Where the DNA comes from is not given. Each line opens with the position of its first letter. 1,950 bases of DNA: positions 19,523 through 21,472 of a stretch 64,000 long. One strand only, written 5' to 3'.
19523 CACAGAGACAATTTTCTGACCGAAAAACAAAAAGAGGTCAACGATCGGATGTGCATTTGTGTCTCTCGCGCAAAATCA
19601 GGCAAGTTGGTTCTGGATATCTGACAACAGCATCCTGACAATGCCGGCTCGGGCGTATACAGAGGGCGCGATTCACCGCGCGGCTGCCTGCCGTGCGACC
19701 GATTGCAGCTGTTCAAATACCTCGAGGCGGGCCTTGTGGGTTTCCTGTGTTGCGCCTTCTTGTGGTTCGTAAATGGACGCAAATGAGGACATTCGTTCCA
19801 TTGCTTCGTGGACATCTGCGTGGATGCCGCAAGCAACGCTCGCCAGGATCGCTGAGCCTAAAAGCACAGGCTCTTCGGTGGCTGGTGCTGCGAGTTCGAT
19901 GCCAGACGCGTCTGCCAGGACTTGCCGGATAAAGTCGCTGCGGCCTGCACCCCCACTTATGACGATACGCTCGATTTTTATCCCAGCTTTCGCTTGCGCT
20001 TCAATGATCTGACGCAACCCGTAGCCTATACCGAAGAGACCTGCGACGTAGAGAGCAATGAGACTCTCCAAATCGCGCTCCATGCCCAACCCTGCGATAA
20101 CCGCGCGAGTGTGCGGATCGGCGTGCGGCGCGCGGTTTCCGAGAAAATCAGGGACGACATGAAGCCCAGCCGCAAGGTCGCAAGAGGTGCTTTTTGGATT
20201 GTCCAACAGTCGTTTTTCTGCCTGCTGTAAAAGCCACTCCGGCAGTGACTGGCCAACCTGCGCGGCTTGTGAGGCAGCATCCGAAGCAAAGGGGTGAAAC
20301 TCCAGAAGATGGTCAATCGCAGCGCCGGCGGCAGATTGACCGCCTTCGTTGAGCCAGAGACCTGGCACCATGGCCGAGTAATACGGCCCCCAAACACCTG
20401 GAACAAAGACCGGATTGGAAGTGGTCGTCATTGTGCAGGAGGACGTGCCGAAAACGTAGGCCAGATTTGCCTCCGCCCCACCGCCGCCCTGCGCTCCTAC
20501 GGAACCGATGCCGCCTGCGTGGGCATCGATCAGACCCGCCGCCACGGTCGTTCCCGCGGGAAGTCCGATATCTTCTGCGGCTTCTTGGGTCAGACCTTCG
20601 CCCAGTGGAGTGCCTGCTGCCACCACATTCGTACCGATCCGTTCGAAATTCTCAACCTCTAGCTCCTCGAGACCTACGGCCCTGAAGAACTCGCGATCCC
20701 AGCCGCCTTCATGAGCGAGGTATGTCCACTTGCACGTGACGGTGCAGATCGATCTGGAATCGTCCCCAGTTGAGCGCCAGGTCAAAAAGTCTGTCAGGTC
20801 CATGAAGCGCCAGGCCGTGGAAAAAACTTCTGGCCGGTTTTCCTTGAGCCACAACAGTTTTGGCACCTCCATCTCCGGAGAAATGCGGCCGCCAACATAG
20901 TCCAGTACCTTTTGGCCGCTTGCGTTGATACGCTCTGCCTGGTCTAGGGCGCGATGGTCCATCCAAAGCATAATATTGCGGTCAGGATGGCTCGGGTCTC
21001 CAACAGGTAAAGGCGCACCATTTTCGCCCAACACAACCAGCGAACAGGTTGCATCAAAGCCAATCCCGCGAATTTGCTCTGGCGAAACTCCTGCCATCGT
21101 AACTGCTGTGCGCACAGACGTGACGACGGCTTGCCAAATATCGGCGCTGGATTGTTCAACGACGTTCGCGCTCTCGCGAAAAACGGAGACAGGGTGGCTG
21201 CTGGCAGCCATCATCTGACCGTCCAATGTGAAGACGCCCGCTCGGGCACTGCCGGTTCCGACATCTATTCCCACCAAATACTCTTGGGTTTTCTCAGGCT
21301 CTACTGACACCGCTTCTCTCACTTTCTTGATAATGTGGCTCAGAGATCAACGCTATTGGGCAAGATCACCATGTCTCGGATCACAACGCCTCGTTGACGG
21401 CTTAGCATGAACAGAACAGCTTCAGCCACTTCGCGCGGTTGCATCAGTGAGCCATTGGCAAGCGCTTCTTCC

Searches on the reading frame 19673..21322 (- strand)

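Call 43: search_protein_families(library=pfam, proteins=[window:19673-21322:-], max_evalue=0.001)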
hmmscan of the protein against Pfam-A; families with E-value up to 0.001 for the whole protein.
window:19673-21322:- (549 aa): 2 families
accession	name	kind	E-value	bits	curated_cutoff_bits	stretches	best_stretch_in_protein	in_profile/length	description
PF02782.22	FGGY_C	-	1.8e-52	178.5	27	1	287-497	1-197/198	FGGY family of carbohydrate kinases, C-terminal domain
PF00370.27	FGGY_N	-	3.6e-29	102.5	28.8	1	15-273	1-245/245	FGGY family of carbohydrate kinases, N-terminal domain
